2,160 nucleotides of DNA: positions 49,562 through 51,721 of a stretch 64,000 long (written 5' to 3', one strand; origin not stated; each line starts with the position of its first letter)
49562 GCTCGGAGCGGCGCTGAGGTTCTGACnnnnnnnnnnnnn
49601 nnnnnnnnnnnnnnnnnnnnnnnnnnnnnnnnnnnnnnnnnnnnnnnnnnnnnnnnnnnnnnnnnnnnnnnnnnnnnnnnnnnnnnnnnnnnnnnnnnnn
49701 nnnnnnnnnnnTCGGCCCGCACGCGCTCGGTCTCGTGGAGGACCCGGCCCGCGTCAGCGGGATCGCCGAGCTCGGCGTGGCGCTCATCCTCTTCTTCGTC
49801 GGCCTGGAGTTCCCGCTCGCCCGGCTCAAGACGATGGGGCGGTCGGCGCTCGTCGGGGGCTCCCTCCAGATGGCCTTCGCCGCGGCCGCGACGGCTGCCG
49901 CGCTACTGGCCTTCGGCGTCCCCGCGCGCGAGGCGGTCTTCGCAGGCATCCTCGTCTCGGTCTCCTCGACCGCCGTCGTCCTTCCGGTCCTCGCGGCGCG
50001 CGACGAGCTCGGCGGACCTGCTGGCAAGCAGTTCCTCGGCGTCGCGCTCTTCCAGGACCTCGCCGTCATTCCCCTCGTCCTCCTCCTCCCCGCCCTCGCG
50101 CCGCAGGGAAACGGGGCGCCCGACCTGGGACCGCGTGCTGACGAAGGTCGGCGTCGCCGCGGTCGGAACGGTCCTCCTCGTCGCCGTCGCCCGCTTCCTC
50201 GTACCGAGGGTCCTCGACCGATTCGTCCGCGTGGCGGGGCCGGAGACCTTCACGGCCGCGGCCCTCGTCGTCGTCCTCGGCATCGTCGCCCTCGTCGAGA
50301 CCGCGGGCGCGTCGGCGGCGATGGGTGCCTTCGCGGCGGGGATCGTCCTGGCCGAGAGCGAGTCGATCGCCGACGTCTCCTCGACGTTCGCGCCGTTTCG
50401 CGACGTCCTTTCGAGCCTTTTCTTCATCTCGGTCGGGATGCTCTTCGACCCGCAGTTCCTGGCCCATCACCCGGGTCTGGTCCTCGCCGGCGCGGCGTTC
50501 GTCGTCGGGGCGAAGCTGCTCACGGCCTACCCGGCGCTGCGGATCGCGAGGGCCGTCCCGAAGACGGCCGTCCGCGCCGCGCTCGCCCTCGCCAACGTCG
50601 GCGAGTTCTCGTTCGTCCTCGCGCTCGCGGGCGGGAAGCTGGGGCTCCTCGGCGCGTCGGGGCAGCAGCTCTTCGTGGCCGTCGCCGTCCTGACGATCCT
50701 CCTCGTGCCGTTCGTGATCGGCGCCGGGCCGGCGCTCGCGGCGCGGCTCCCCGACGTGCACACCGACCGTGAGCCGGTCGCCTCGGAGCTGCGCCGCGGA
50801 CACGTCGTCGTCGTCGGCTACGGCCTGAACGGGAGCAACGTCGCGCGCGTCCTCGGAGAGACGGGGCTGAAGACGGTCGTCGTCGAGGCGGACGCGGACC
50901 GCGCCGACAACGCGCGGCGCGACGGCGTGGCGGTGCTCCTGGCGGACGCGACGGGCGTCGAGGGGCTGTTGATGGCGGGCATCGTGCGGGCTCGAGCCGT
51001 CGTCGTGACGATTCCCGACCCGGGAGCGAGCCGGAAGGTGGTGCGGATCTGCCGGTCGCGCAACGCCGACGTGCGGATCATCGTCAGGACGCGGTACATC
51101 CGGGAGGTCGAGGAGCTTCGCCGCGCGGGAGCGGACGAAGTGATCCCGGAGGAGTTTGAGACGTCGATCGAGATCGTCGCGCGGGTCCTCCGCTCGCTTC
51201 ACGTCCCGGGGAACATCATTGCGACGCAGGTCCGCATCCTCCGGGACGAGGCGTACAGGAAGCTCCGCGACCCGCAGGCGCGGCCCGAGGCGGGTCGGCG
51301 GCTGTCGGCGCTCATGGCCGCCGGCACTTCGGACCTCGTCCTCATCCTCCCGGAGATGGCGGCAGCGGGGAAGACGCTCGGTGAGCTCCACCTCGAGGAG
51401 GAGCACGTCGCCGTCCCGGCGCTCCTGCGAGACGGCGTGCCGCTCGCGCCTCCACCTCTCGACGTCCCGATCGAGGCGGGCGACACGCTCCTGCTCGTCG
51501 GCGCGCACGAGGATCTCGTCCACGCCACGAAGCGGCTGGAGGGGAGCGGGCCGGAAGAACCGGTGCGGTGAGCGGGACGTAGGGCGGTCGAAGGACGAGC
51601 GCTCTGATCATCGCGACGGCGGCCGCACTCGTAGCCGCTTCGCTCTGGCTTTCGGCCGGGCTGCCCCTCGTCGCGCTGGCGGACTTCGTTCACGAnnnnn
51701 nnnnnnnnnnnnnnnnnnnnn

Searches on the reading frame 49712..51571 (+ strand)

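Call 78: search_protein_families(library=pfam, proteins=[window:49712-51571:+], max_evalue=0.00001)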
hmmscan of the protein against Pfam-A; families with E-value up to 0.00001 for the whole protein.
window:49712-51571:+ (619 aa): 3 families
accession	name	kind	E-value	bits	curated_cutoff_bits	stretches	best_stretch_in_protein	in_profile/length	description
PF00999.27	Na_H_Exchanger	-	7.7e-24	84.7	26.2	1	145-336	172-369/375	Sodium/hydrogen exchanger, transmembrane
PF02254.24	TrkA_N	-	2.7e-23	82.9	23.8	1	365-478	1-114/116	TrkA-N domain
PF02080.26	TrkA_C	-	2.5e-08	34.1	27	1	547-606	8-67/71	TrkA-C domain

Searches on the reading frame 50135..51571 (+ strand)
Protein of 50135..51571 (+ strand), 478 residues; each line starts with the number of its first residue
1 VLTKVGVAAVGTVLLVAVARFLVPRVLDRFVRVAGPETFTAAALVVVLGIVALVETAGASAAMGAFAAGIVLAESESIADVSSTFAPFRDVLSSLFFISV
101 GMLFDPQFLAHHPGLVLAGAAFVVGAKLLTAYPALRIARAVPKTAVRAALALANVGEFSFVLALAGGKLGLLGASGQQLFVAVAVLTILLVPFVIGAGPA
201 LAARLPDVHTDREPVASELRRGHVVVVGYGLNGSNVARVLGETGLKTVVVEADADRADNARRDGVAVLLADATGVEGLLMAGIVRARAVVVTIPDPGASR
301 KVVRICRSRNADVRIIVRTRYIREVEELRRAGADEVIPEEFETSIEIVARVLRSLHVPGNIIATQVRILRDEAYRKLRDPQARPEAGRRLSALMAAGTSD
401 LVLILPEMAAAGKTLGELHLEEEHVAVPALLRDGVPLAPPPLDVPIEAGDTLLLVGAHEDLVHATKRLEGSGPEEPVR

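Call 80: search_protein_families(library=pfam, proteins=[window:50135-51571:+], max_evalue=0.001)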
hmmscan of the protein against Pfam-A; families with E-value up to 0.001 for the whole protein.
window:50135-51571:+ (478 aa): 3 families
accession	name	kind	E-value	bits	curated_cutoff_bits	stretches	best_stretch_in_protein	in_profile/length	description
PF02254.24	TrkA_N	-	1.7e-23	83.6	23.8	1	224-337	1-114/116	TrkA-N domain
PF00999.27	Na_H_Exchanger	-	4.5e-23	82.2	26.2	1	4-195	172-369/375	Sodium/hydrogen exchanger, transmembrane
PF02080.26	TrkA_C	-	1.4e-08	34.9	27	1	406-465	8-67/71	TrkA-C domain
